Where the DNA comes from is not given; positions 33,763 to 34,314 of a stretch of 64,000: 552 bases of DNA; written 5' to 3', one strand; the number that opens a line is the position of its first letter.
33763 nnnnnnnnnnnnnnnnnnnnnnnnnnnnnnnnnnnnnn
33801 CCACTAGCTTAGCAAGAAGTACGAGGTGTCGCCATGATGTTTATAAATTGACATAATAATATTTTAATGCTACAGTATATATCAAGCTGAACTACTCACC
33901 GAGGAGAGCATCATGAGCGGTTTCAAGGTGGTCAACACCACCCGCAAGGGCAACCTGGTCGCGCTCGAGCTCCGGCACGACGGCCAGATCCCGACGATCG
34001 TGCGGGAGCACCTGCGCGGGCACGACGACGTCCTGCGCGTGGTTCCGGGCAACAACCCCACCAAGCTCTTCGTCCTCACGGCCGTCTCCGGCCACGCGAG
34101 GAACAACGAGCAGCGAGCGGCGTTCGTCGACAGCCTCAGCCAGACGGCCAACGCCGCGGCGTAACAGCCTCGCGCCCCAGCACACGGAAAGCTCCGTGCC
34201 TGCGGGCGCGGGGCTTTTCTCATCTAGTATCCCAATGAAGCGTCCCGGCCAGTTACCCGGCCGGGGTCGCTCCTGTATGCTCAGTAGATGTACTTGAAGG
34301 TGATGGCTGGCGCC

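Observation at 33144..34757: CHAP-like lipoprotein with both catalytic residues replaced, next to a membrane-anchored lambda-type lysozyme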

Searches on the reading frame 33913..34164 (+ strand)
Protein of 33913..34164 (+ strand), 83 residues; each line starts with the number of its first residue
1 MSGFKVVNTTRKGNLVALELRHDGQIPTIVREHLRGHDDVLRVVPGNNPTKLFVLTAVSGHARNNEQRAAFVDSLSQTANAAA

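Call 3: search_protein_families(library=pfam, proteins=[window:33913-34164:+], max_evalue=1)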
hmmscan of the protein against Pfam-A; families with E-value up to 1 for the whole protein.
window:33913-34164:+ (83 aa): 1 family
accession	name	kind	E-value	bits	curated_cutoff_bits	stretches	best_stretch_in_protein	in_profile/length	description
PF01370.27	Epimerase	-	0.06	13.2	20.9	1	3-74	22-90/240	NAD dependent epimerase/dehydratase family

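Call 15: search_protein_families(library=ncbifam, proteins=[window:33913-34164:+], max_evalue=1)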
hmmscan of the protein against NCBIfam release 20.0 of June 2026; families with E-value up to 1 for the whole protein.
window:33913-34164:+ (83 aa): 0 families

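Call 16: search_protein_families(library=phrogs, proteins=[window:33913-34164:+], max_evalue=0.1)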
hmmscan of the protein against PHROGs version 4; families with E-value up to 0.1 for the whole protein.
window:33913-34164:+ (83 aa): 0 families

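Call 27: find_homologous_proteins(query=window:33913-34164:+, max_evalue=0.01)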
Query window:33913-34164:+ (83 aa): 2 proteins with E <= 0.01 among 5 candidates.
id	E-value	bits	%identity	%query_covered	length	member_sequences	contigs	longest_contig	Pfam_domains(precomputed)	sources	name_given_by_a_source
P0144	7.4e-47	174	100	100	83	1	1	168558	-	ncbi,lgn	-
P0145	5.3e-22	95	67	98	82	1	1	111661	-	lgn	-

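Call 28: find_encoding_contigs(protein=P0145, flank=8000, max_places=3)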
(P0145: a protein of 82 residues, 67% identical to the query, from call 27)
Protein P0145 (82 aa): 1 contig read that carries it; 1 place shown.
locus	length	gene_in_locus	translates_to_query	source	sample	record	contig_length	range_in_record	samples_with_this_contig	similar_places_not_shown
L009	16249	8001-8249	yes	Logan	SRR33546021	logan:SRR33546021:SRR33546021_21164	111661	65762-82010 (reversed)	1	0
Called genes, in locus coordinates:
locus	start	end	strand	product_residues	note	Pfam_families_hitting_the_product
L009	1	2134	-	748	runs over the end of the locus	PF02463:SMC_N (faint), PF03193:RsgA_GTPase (faint), PF13175:AAA_15 (faint), PF13191:AAA_16 (faint), PF13555:AAA_29 (faint), PF20703:nSTAND1 (faint), PF01443:Viral_helicase1 (faint), PF00005:ABC_tran, +1 more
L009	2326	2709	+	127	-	PF00903:Glyoxalase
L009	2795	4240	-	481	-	PF07690:MFS_1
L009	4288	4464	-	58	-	-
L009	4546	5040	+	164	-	PF12802:MarR_2, PF01047:MarR, PF13412:HTH_24 (weak), PF13463:HTH_27 (faint)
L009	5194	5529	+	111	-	PF20274:cREC_REC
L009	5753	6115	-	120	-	-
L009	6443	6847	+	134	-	-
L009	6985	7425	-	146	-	PF00293:NUDIX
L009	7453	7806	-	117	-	PF00903:Glyoxalase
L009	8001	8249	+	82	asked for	-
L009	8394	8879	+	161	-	-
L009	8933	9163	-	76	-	-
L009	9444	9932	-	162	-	-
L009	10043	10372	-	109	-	-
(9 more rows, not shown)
